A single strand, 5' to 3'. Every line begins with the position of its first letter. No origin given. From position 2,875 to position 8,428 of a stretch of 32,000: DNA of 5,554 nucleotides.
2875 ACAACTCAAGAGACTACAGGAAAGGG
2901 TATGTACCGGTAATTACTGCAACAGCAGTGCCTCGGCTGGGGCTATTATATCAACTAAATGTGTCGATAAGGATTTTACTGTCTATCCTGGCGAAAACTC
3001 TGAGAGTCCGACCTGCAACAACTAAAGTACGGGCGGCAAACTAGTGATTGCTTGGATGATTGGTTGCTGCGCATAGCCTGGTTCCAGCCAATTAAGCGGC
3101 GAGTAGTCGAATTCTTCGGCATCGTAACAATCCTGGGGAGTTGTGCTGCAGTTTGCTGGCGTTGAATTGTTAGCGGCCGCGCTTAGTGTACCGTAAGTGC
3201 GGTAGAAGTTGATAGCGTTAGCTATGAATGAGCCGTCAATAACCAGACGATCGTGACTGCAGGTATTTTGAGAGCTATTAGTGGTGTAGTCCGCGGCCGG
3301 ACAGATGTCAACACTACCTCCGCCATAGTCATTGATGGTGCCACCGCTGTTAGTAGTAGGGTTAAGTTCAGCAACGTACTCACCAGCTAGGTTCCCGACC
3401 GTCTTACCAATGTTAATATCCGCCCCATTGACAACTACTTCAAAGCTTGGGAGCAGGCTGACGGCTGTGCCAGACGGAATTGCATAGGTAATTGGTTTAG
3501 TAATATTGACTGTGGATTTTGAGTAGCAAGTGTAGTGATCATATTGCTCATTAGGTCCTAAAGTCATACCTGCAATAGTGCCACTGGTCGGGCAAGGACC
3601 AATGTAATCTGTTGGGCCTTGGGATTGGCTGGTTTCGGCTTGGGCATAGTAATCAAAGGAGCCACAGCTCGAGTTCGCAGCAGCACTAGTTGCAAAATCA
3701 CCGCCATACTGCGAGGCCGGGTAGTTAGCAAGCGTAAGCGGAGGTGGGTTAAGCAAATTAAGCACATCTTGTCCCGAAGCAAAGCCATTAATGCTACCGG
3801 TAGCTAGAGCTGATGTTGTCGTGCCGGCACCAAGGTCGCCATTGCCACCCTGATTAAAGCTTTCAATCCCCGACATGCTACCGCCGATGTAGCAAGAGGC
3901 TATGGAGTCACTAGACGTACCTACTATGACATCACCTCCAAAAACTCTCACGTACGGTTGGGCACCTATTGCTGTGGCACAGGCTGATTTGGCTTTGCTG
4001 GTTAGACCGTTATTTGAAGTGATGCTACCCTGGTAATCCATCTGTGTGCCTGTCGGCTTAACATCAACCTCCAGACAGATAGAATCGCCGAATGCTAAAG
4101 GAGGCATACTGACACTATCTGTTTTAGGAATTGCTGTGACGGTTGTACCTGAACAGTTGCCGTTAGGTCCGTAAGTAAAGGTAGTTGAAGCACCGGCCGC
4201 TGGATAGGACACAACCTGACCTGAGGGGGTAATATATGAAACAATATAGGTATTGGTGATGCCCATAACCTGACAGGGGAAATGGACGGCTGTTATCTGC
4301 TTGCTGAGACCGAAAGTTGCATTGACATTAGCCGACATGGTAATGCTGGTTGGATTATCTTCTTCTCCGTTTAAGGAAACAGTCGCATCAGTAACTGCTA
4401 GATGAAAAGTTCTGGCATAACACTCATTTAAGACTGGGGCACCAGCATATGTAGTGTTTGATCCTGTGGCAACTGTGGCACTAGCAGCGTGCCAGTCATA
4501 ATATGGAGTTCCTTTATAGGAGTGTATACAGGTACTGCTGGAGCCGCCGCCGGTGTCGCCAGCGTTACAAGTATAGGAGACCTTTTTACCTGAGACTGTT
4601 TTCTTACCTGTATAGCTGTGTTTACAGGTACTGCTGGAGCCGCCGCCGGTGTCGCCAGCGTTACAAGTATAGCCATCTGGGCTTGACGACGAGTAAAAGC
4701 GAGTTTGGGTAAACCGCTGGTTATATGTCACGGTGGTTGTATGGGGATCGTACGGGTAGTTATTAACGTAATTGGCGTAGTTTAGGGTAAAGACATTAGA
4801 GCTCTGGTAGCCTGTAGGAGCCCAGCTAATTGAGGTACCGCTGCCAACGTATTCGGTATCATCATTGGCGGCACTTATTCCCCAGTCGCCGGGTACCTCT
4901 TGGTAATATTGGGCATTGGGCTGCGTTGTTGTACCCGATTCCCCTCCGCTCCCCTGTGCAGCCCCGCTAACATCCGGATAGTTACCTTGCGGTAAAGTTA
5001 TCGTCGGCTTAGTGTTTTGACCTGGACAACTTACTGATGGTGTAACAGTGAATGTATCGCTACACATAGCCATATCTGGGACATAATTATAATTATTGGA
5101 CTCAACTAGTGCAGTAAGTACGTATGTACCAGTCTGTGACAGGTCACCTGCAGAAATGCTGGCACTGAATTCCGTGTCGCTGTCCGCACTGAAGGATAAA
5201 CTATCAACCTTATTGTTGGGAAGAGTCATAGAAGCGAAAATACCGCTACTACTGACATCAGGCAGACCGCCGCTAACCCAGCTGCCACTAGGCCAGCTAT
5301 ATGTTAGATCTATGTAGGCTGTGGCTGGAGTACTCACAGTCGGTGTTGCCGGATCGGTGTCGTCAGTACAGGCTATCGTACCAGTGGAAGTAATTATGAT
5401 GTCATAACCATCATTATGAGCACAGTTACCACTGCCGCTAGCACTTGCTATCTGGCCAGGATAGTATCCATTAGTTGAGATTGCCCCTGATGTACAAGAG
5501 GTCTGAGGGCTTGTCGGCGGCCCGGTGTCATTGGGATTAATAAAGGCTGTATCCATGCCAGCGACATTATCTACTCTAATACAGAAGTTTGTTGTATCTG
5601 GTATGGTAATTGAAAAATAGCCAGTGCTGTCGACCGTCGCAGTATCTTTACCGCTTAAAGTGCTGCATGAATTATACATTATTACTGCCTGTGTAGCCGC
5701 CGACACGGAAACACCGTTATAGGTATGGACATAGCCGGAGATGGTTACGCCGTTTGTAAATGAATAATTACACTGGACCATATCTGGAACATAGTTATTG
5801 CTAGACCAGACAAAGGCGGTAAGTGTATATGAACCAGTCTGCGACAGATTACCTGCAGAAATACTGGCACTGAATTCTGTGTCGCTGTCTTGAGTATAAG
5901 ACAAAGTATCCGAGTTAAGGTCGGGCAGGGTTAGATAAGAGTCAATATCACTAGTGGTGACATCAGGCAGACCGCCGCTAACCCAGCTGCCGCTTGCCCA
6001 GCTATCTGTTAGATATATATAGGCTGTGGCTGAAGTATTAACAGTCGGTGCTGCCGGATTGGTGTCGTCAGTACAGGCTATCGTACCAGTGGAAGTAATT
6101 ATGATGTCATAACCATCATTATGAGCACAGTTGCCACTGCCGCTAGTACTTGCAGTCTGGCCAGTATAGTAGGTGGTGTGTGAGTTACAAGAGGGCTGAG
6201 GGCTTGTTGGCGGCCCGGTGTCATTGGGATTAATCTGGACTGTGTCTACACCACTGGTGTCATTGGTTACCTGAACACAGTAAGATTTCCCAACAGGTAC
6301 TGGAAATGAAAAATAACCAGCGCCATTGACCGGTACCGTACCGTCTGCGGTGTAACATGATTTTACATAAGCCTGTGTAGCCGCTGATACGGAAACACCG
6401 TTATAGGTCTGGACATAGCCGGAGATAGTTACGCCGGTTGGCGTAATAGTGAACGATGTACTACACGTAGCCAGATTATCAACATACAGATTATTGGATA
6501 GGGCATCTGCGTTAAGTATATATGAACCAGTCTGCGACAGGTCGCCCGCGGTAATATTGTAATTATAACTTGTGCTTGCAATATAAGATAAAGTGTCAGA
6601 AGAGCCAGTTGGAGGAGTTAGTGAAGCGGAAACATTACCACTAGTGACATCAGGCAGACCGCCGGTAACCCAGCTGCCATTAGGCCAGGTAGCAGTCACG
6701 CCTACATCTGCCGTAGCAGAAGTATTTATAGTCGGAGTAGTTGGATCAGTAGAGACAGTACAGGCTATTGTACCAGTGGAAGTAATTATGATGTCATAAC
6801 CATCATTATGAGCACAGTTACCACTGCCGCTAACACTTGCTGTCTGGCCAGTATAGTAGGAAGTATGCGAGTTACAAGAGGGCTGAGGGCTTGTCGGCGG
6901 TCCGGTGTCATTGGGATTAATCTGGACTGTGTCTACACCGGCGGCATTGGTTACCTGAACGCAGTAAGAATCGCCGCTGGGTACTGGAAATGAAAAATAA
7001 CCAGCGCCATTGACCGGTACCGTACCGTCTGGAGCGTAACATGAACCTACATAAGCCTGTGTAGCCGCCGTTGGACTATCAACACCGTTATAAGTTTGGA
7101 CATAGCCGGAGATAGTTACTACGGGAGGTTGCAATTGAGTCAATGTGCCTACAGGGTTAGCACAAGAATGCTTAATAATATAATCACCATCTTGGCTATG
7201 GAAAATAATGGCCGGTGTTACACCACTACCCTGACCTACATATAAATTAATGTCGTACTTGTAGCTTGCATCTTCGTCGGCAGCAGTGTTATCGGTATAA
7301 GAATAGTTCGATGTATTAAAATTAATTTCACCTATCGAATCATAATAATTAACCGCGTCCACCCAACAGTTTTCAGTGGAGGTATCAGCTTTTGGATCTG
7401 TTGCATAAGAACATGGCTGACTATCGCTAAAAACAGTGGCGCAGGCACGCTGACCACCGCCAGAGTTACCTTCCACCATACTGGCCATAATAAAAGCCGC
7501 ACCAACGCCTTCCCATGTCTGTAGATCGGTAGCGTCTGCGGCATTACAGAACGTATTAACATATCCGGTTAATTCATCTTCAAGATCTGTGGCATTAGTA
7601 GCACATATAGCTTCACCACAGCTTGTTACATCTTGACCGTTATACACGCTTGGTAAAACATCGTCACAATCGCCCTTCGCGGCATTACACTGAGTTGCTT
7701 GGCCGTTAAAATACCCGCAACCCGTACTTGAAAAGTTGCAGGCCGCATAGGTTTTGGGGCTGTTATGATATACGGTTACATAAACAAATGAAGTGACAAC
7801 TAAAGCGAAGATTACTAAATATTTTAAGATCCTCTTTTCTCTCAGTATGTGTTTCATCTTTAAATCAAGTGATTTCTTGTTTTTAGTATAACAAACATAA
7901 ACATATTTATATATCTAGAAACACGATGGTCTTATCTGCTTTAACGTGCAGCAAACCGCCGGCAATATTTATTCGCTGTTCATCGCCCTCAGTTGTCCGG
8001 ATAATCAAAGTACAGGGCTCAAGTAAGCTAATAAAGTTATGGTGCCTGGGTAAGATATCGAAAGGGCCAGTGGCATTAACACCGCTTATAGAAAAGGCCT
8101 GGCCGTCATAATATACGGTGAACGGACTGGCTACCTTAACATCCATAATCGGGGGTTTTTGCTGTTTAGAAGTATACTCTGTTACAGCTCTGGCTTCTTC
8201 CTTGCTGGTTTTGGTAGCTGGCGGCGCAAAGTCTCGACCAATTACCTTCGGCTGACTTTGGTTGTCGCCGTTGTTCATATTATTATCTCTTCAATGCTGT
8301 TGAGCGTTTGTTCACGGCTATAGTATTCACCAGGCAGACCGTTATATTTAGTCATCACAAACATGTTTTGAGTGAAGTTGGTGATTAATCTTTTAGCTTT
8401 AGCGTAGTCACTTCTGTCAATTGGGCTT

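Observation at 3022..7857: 1611-aa Cys-rich modular surface protein wedged between the pilin operon and the ATP synthase operon: candidate host-attachment factor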

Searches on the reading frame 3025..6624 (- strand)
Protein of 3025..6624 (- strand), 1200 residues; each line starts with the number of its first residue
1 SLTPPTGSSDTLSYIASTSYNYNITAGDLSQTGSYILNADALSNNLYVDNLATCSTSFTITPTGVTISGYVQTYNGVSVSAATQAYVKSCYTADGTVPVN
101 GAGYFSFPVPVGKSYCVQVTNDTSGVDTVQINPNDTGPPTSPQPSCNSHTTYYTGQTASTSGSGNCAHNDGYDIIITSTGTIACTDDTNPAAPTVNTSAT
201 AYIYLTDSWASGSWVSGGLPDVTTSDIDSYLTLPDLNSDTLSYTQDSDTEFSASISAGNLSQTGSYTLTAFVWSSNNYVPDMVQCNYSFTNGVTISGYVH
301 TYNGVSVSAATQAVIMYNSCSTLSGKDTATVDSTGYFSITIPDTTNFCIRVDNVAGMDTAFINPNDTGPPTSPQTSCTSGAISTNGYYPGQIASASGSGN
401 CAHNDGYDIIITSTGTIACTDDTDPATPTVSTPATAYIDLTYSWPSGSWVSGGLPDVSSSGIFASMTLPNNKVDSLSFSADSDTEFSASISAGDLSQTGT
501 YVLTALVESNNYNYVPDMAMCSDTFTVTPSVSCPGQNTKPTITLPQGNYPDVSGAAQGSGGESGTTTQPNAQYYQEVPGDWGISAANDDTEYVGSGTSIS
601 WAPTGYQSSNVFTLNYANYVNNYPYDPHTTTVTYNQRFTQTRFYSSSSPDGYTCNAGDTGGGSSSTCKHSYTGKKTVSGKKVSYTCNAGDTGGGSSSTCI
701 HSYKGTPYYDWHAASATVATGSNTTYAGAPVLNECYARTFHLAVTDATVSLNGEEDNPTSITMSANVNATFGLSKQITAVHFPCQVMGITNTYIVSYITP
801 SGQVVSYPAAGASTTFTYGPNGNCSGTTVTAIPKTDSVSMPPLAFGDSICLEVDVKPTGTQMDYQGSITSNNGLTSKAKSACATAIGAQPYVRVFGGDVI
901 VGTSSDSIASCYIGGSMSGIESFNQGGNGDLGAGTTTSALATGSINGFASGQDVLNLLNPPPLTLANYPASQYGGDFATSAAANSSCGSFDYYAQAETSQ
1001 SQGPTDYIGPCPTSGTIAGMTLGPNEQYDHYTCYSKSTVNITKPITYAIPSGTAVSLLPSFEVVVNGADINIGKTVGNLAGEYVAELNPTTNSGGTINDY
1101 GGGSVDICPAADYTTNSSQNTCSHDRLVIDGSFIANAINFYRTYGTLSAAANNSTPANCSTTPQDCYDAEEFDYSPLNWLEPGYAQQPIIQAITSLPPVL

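Call 26: search_protein_representatives(protein=window:3025-6624:-)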
Query: 1200 residues. Proteins with E-value up to 0.001 (for the whole library): 259; up to 1e-10: 162; up to 1e-30: 34. The best 150 are listed.
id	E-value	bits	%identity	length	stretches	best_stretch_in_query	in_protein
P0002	0.0e+00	2670.7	99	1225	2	1-1200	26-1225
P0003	1.6e-187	642.5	84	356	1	840-1200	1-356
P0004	3.8e-118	412.7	44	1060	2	521-1200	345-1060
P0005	7.8e-98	345.5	46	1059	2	685-1200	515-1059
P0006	2.8e-66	240.9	38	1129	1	509-1167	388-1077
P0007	5.4e-66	240.0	40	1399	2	652-1200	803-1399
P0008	9.6e-59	216.0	39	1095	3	684-1144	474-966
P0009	1.5e-58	215.3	38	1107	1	523-1176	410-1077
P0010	7.4e-58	213.0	68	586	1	532-725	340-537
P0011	2.3e-55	204.8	48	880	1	874-1200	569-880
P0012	7.8e-54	199.7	38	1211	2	633-1167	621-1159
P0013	9.9e-52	192.8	49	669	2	879-1200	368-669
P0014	5.3e-51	190.3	46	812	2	811-1200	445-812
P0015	5.5e-48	180.4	39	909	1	595-1199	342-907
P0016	4.5e-46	174.0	36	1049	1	384-1200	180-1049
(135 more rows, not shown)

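Call 38: find_encoding_contigs(protein=P0008, flank=10000, max_places=2)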
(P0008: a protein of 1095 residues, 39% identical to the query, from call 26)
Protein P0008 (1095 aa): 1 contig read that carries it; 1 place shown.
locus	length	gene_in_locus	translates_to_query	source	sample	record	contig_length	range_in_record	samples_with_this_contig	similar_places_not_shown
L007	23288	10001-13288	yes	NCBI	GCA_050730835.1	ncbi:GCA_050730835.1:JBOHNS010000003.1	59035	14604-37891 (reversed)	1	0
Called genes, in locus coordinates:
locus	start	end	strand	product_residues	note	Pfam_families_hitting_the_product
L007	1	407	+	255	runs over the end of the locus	PF12146:Hydrolase_4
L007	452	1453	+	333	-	-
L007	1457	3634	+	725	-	PF16927:HisKA_7TM, PF00512:HisKA, PF02518:HATPase_c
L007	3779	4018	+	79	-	-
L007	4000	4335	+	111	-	PF02452:PemK_toxin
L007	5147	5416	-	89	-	-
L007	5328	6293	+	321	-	PF04122:CW_binding_2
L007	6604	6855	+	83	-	-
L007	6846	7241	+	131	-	PF01850:PIN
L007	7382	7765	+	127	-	PF01850:PIN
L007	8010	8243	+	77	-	-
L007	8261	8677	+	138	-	PF01850:PIN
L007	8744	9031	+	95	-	-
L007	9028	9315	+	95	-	PF15738:YafQ_toxin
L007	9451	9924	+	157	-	-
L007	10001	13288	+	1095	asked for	-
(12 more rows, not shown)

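Call 39: find_encoding_contigs(protein=P0005, flank=10000, max_places=2)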
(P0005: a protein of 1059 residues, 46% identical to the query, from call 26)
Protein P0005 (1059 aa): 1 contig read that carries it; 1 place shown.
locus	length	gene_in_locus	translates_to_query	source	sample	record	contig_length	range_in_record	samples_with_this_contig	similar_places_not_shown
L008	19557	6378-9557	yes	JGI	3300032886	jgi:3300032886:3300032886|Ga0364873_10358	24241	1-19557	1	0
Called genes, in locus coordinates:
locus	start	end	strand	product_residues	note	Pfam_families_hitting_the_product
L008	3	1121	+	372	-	?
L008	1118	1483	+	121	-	PF02823:ATP-synt_DE_N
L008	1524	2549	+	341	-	-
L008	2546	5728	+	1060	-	-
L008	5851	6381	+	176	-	-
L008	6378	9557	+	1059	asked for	-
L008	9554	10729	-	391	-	-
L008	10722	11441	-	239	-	PF07963:N_methyl (weak)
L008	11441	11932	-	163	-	-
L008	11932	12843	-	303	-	-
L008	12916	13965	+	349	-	PF02540:NAD_synthase (weak), PF03054:tRNA_Me_trans, PF20259:tRNA_Me_trans_M, PF20258:tRNA_Me_trans_C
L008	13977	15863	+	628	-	PF01411:tRNA-synt_2c, PF07973:tRNA_SAD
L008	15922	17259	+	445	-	PF11104:PilM_2 (weak), PF14450:FtsA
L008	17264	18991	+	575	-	-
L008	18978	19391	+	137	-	PF03652:RuvX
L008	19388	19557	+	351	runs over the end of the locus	PF02618:YceG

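Call 40: find_encoding_contigs(protein=P0010, flank=10000, max_places=2)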
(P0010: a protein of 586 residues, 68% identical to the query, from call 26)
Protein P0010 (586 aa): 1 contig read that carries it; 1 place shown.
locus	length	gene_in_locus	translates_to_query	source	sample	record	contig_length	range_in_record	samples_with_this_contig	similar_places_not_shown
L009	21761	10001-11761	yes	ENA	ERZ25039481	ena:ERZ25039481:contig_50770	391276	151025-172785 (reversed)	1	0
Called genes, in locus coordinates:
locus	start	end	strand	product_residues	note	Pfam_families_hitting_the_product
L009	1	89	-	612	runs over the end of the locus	PF20473:MmeI_Mtase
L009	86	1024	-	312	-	PF00145:DNA_methylase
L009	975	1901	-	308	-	PF00145:DNA_methylase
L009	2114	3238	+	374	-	-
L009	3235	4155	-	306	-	-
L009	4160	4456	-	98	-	-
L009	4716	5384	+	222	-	PF00717:Peptidase_S24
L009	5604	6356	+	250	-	-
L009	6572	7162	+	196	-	PF00561:Abhydrolase_1 (faint), PF06821:Ser_hydrolase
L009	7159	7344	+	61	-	-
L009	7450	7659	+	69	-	-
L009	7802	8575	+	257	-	PF14016:DUF4232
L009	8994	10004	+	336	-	-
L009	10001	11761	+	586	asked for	-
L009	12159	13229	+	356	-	-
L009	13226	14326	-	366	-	-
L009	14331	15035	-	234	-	PF07963:N_methyl (weak)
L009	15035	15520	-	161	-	-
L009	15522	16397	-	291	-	-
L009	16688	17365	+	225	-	PF01988:VIT1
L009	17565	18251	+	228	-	-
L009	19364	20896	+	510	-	PF05157:MshEN, PF00437:T2SSE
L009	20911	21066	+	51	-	-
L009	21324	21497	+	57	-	PF00482:T2SSF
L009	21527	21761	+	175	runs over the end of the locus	PF00482:T2SSF (faint)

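Call 81: search_protein_families(library=pfam, proteins=[L008:9554-10729:-], max_evalue=1)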
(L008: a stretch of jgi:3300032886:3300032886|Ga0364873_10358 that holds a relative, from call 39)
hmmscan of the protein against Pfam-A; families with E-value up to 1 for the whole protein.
L008:9554-10729:- (391 aa): 1 family
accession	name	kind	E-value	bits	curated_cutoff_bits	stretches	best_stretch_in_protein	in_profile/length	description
PF14341.11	PilX_N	-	0.046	14.1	25.5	1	19-68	2-50/51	PilX N-terminal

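Call 99: search_protein_families(library=pfam, proteins=[L008:1524-2546:+, L009:8994-10001:+, L008:5851-6378:+], max_evalue=1)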
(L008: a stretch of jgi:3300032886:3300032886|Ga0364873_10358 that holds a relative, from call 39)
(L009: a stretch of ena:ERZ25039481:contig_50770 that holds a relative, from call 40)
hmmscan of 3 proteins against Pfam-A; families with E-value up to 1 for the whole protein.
L008:1524-2546:+ (341 aa): 3 families
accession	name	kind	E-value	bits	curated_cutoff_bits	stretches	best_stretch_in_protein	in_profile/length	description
PF05814.16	Ac76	-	0.074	13.5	22.5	1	29-57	24-51/83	Orf76 (Ac76)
PF15012.11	DUF4519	-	0.11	13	27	1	29-52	31-51/56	Domain of unknown function (DUF4519)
PF07811.17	TadE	-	0.28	11.8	22.9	1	31-57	9-35/43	TadE-like protein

L009:8994-10001:+ (336 aa): 2 families
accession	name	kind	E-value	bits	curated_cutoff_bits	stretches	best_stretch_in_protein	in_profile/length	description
PF12669.12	FeoB_associated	-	0.041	14.6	27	1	36-55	4-23/44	FeoB-associated Cys-rich membrane protein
PF15106.11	TMEM156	-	0.13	12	27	1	27-60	172-205/226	TMEM156 protein family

L008:5851-6378:+ (176 aa): 0 families

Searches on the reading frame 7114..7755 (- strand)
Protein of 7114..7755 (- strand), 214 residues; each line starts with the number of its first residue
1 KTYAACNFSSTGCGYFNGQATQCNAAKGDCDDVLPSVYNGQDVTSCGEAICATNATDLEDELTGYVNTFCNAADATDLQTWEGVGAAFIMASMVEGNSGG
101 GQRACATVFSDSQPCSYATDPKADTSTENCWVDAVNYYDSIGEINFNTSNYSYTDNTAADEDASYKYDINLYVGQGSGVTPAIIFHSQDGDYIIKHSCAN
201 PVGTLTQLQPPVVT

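Call 89: search_solved_structures(query=A7, max_evalue=10)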
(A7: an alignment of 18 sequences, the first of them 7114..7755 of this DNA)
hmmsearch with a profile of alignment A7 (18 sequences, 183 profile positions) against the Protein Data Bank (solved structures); distinct sequences matched with E-value up to 10: 1.
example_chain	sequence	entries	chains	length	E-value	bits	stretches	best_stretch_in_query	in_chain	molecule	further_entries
5mdt_A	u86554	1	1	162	0.69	13.3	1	36-119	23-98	Rpb7-binding protein seb1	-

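Call 90: search_protein_families(library=pfam, alignment_id=A7, max_evalue=1)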
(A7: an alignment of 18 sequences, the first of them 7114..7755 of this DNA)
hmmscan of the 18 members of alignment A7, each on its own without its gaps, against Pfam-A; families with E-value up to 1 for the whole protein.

A. member 1, window:7114-7755:- (214 aa): 0 families

B. families by the number of members that match (of 18 scanned): 5 families
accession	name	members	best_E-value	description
PF12158.14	DUF3592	1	0.086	Domain of unknown function (DUF3592)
PF16586.11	DUF5060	1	0.1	Domain of unknown function (DUF5060)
PF19425.4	Csd3_N2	1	0.12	Csd3 second domain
PF19940.4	DUF6402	1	0.15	Family of unknown function (DUF6402)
PF17948.6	DnaT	1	0.19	DnaT DNA-binding domain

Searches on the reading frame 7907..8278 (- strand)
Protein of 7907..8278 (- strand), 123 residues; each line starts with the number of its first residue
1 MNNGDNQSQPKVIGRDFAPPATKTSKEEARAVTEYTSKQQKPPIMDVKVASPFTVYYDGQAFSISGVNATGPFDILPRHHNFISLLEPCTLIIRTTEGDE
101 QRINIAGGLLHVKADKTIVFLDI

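Call 4: search_protein_families(library=pfam, proteins=[window:7907-8278:-], max_evalue=1)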
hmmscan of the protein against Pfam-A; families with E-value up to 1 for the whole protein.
window:7907-8278:- (123 aa): 1 family
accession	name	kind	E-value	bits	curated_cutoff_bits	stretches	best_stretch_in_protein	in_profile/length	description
PF02823.21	ATP-synt_DE_N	-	1.2e-12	48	27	1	45-120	1-76/80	ATP synthase, Delta/Epsilon chain, beta-sandwich domain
